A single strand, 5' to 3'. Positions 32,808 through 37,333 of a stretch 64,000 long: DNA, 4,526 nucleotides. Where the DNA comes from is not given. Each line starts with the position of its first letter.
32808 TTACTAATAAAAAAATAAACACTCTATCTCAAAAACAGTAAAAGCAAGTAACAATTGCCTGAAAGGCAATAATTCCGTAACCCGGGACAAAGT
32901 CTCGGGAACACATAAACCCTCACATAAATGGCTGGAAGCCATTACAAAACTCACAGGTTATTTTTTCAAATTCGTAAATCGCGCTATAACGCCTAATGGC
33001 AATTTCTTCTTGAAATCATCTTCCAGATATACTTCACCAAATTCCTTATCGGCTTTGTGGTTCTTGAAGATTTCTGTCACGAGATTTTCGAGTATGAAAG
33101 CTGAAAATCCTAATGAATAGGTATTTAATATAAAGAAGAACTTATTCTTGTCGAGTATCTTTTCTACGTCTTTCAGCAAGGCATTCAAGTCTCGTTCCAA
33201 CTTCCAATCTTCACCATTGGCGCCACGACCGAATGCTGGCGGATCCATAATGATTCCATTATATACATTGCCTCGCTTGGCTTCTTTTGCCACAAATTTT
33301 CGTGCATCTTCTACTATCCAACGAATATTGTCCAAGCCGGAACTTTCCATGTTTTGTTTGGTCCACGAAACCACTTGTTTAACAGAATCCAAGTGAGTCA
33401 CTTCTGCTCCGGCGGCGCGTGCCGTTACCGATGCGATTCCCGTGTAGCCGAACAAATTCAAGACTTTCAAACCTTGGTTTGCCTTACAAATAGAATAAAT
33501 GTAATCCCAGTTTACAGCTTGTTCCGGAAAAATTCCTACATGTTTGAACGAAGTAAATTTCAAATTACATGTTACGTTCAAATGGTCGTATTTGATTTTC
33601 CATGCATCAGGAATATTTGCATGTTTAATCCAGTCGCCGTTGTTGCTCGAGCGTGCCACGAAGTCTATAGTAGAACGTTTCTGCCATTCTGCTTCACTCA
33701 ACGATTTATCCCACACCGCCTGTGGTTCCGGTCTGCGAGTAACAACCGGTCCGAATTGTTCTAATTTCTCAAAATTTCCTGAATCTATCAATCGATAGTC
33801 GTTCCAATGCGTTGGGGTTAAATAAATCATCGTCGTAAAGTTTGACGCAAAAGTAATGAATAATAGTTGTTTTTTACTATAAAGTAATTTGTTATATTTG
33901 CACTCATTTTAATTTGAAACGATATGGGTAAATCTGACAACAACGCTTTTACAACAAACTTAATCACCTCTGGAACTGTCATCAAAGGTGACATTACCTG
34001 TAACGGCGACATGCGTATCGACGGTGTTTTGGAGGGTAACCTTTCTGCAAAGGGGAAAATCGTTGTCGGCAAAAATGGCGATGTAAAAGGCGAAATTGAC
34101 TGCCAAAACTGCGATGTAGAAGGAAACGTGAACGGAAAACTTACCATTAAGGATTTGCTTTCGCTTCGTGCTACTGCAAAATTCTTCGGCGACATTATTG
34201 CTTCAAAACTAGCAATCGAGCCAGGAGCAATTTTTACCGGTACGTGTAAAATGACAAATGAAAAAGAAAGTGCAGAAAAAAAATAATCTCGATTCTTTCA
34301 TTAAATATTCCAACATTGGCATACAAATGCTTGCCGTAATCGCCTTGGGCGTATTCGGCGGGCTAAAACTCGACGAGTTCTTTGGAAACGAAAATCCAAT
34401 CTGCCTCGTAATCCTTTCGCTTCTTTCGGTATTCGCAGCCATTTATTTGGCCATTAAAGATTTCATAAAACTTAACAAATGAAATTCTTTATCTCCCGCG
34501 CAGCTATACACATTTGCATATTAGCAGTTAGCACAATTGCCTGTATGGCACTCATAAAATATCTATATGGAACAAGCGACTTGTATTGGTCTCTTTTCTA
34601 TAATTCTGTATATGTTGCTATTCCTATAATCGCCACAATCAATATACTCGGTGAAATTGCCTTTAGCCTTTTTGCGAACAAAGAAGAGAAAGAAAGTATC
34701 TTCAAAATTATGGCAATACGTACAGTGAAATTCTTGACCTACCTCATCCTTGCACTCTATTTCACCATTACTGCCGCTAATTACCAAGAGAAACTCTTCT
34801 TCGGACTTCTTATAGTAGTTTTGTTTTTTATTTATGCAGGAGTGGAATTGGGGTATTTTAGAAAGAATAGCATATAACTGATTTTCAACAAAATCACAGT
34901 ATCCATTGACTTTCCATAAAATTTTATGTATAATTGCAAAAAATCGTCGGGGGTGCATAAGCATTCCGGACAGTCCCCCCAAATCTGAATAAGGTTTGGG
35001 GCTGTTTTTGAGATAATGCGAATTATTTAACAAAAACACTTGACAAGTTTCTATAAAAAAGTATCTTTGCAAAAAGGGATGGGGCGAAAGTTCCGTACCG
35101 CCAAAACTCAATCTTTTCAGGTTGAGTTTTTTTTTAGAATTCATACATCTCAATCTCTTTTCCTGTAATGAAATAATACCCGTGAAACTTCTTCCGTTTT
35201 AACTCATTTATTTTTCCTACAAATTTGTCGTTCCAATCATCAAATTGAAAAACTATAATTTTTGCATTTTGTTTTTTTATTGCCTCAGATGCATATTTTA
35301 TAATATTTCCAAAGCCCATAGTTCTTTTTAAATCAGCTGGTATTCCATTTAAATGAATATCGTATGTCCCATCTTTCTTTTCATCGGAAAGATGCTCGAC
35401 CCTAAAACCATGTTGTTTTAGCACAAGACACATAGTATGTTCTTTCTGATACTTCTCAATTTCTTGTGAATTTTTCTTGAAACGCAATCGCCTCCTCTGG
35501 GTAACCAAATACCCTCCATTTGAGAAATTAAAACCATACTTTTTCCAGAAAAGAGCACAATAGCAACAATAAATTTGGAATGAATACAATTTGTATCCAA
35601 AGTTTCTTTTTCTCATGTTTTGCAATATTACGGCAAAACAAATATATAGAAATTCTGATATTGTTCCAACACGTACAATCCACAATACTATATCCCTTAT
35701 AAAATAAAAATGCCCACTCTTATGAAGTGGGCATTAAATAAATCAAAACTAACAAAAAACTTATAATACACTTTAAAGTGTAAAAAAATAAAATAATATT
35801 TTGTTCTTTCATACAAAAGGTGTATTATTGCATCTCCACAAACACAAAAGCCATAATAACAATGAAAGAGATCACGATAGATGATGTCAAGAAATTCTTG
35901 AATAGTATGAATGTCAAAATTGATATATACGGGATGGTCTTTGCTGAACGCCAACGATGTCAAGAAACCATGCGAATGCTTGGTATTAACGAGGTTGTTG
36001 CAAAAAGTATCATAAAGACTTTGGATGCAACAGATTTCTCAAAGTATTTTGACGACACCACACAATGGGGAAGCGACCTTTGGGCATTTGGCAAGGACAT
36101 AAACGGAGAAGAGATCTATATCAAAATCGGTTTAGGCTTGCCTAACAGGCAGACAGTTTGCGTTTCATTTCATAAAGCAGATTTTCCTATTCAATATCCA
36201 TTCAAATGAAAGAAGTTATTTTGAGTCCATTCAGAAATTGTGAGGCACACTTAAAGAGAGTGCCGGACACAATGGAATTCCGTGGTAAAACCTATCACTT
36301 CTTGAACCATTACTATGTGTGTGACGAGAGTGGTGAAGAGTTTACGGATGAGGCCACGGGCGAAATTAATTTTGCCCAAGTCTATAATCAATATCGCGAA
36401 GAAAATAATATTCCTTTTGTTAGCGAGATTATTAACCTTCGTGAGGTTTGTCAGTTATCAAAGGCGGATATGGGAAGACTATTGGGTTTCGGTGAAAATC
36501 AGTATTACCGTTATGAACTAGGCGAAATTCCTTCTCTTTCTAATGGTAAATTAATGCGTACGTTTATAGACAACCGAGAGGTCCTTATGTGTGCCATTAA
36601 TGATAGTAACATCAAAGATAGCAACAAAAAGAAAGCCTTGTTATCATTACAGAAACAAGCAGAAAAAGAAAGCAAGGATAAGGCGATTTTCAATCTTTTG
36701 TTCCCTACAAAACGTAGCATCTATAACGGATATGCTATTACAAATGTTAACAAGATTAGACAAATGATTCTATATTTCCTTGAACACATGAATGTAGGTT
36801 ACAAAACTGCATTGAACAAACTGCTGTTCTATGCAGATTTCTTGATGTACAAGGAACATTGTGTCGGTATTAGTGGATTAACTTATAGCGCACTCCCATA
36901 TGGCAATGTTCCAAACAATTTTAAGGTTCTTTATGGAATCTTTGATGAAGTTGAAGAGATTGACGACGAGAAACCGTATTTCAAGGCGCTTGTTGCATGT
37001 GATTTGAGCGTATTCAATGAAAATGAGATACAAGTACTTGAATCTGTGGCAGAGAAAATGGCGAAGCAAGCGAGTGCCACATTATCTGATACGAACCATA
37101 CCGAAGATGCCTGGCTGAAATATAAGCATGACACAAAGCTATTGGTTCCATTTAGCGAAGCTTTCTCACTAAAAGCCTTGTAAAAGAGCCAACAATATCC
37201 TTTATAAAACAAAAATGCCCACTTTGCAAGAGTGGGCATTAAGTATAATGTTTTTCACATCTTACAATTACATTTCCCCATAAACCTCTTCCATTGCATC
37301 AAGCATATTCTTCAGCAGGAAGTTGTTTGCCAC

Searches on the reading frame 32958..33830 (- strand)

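Call 25: search_protein_families(library=pfam, proteins=[window:32958-33830:-], max_evalue=0.001)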
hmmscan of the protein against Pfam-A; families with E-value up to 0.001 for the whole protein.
window:32958-33830:- (290 aa): 2 families
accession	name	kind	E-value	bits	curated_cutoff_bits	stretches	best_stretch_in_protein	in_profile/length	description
PF10672.15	Methyltrans_SAM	-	1e-09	38.5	27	1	90-254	97-256/286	S-adenosylmethionine-dependent methyltransferase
PF03602.21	Cons_hypoth95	-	5e-06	26.7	24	1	118-198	40-122/182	Conserved hypothetical protein 95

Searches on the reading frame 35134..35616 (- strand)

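Call 25: search_protein_families(library=pfam, proteins=[window:35134-35616:-], max_evalue=0.001)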
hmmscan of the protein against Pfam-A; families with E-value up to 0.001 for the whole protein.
window:35134-35616:- (160 aa): 1 family
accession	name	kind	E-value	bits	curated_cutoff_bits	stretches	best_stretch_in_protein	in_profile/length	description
PF18451.7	CdiA_C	-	7.1e-05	23.3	26.6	1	86-143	4-61/81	Contact-dependent growth inhibition CdiA C-terminal domain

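Call 82: search_protein_families(library=padloc, proteins=[window:35134-35616:-], max_evalue=0.001)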
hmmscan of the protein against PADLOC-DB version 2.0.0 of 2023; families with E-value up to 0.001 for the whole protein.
window:35134-35616:- (160 aa): 0 families

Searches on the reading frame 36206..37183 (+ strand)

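Call 25: search_protein_families(library=pfam, proteins=[window:36206-37183:+], max_evalue=0.001)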
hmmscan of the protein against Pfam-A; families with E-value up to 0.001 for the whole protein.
window:36206-37183:+ (325 aa): 2 families
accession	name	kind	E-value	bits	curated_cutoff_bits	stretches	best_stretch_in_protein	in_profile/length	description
PF13274.11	SocA_Panacea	-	1.4e-13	52.2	25.7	1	203-303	1-112/113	Antitoxin SocA-like, Panacea domain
PF15731.11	MqsA_antitoxin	-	0.00011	22.8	30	1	38-118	36-118/131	Antitoxin component of bacterial toxin-antitoxin system, MqsA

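Call 82: search_protein_families(library=padloc, proteins=[window:36206-37183:+], max_evalue=0.001)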
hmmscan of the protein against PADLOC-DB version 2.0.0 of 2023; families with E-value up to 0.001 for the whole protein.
window:36206-37183:+ (325 aa): 0 families
